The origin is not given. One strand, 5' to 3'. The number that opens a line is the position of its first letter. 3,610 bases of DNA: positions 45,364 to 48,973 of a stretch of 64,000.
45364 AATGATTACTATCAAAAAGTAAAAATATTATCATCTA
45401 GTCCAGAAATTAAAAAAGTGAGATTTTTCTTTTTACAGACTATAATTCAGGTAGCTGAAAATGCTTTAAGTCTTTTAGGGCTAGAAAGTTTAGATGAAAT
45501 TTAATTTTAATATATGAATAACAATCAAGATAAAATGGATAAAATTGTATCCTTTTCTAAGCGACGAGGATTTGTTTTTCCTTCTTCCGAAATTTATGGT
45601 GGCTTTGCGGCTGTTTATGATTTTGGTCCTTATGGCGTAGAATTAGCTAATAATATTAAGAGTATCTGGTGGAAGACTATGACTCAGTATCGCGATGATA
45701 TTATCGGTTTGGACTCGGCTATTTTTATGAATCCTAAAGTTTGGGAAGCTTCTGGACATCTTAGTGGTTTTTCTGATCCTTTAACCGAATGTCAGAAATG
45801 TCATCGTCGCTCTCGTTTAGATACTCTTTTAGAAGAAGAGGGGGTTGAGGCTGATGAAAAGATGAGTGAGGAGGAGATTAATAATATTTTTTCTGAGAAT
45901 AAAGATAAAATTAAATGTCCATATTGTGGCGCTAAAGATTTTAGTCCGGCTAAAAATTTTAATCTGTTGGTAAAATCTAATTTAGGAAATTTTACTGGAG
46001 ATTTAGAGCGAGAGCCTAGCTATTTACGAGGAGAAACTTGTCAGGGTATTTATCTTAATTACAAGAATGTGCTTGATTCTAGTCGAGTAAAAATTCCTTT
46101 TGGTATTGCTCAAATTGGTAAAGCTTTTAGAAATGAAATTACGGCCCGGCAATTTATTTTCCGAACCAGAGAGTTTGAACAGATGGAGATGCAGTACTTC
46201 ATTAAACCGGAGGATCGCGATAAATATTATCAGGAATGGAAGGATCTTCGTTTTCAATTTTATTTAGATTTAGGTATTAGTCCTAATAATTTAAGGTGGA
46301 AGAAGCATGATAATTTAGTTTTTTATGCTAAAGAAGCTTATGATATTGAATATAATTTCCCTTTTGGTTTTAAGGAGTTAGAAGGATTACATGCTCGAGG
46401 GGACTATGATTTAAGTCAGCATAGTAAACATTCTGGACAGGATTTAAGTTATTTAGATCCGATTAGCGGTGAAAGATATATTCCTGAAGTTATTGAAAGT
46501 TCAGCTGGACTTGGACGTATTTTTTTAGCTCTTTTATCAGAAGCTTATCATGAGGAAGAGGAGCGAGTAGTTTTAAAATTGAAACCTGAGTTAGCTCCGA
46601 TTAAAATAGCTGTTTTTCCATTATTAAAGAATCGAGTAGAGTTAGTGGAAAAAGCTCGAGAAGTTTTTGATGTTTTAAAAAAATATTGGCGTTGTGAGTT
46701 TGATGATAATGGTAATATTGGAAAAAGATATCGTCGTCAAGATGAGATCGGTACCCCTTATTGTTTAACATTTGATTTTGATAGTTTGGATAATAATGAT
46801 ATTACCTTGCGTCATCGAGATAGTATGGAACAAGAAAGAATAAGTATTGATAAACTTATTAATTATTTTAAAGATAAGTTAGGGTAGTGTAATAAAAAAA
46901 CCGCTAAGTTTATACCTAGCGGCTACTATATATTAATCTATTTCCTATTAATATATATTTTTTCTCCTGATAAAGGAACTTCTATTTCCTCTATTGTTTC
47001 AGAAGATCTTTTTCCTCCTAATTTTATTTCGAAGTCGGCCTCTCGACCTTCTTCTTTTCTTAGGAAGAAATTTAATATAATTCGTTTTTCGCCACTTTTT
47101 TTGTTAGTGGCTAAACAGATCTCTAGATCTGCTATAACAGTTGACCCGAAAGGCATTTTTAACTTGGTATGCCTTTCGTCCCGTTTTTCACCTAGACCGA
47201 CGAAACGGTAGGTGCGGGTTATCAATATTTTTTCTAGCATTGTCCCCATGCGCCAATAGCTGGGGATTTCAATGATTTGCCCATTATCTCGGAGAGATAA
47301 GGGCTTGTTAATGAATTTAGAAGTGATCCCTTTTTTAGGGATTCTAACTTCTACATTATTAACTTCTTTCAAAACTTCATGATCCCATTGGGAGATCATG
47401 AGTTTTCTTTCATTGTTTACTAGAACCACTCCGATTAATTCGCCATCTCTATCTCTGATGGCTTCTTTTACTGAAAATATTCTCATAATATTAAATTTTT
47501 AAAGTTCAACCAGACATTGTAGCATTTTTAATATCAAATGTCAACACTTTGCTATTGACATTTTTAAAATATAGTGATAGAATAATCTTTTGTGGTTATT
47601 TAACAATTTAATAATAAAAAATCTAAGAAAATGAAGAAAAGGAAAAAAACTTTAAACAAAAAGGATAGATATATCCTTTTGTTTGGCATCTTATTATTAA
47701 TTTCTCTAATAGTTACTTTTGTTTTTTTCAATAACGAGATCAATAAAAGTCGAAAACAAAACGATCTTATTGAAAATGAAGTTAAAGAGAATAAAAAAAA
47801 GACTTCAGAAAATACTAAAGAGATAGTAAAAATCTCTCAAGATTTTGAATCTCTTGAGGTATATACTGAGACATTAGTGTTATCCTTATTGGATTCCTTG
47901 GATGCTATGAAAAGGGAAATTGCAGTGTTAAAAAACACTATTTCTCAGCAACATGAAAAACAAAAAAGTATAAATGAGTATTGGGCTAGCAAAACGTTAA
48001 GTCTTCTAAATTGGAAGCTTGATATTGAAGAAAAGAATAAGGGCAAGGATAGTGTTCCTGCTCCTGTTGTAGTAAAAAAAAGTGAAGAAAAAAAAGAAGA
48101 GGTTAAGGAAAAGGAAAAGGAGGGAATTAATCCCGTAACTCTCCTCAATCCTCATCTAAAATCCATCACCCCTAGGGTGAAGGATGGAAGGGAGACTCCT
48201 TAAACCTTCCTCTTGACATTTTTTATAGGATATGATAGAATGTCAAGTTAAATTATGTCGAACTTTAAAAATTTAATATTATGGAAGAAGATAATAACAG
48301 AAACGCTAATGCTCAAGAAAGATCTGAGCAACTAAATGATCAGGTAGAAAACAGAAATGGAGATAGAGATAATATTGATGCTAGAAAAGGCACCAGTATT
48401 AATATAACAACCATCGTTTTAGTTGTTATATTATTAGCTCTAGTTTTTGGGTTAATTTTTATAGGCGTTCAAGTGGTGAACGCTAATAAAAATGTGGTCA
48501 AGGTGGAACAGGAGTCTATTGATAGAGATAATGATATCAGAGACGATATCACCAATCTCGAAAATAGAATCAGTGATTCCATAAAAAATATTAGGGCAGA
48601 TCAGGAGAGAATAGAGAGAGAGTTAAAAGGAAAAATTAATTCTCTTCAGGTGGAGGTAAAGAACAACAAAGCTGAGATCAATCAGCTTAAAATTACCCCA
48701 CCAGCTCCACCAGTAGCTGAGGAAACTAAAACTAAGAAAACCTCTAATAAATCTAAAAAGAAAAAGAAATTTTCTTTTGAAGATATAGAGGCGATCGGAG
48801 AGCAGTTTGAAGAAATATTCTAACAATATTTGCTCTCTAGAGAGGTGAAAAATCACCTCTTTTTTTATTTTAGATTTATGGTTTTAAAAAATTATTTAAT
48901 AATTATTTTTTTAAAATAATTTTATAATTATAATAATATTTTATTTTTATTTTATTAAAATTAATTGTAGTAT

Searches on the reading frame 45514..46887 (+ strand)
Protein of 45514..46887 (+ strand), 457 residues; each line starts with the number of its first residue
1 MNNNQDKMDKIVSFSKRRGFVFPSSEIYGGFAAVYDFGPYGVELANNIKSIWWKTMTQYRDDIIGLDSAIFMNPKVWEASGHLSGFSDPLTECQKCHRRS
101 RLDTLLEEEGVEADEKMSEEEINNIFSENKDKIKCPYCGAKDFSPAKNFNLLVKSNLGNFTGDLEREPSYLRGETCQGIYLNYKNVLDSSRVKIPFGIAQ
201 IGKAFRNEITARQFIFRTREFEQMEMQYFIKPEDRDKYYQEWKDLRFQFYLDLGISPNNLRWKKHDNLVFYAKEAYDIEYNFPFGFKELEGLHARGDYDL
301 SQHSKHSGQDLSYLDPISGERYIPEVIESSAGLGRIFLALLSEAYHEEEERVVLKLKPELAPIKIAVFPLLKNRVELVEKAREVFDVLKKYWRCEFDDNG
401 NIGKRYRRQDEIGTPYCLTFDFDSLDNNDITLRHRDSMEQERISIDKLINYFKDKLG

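Call 13: search_protein_families(library=pfam, proteins=[window:45514-46887:+], max_evalue=0.001)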
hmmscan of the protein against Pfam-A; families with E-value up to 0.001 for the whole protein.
window:45514-46887:+ (457 aa): 2 families
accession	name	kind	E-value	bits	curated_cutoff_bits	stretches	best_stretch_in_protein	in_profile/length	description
PF03129.25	HGTP_anticodon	-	1.5e-22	80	21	1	364-454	1-93/94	Anticodon binding domain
PF00587.30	tRNA-synt_2b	-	9.5e-12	45.8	29.3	1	167-342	9-177/179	tRNA synthetase class II core domain (G, H, P, S and T)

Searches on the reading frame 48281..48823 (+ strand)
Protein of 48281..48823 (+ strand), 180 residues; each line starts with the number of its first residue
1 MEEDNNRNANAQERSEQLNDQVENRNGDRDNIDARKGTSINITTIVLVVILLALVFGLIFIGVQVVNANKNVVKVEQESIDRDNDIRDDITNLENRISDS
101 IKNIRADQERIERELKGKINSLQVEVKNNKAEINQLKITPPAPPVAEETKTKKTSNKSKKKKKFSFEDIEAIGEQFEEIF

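Call 13: search_protein_families(library=pfam, proteins=[window:48281-48823:+], max_evalue=0.001)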
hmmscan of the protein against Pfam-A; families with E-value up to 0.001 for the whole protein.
window:48281-48823:+ (180 aa): 1 family
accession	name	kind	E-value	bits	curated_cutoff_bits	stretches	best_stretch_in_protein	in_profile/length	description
PF13624.11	SurA_N_3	-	0.00046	20.5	27.2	1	42-153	13-121/162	SurA-like N-terminal domain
